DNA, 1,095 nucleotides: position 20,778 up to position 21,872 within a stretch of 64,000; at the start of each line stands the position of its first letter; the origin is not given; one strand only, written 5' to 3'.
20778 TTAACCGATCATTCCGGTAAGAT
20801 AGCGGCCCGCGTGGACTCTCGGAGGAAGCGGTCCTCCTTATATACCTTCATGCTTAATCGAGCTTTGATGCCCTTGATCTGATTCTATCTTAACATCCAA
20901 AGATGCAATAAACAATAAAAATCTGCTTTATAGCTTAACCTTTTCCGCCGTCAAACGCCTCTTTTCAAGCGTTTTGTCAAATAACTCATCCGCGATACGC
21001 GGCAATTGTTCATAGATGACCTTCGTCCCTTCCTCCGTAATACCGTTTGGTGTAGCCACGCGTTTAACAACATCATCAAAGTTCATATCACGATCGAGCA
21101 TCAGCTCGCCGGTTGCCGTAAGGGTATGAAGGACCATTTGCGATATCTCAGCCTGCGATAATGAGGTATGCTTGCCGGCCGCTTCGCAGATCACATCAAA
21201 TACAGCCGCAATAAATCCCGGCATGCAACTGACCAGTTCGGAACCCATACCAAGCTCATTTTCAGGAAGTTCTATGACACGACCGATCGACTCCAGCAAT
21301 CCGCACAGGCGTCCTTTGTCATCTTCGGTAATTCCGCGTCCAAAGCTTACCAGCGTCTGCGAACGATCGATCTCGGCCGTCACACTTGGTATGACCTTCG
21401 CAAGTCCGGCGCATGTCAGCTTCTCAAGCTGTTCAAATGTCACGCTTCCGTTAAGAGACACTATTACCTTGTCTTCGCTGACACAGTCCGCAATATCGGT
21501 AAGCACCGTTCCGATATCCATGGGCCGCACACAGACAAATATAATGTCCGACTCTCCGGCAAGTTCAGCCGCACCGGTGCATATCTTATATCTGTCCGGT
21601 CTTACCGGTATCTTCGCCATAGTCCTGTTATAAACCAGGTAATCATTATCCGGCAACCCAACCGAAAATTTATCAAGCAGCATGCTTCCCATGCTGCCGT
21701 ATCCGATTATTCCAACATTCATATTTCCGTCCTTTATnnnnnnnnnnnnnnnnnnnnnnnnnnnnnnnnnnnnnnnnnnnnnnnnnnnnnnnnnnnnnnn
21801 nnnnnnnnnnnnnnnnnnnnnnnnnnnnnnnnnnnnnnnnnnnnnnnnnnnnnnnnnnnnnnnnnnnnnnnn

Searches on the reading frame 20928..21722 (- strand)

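Call 52: search_protein_families(library=pfam, proteins=[window:20928-21722:-], max_evalue=0.001)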
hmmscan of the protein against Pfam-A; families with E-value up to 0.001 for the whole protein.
window:20928-21722:- (264 aa): 4 families
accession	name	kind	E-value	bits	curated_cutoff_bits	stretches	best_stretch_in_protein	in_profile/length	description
PF14748.11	P5CR_dimer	-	4.4e-12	46.6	25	1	154-254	1-101/105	Pyrroline-5-carboxylate reductase dimerisation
PF03807.23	F420_oxidored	-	2.4e-09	38.1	21.6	1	3-90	2-91/94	NADP oxidoreductase coenzyme F420-dependent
PF03446.21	NAD_binding_2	-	7.8e-05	23.2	21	1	2-101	1-102/161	NAD binding domain of 6-phosphogluconate dehydrogenase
PF02558.23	ApbA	-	0.00029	20.9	22.2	0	51-103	59-113/150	Ketopantoate reductase PanE/ApbA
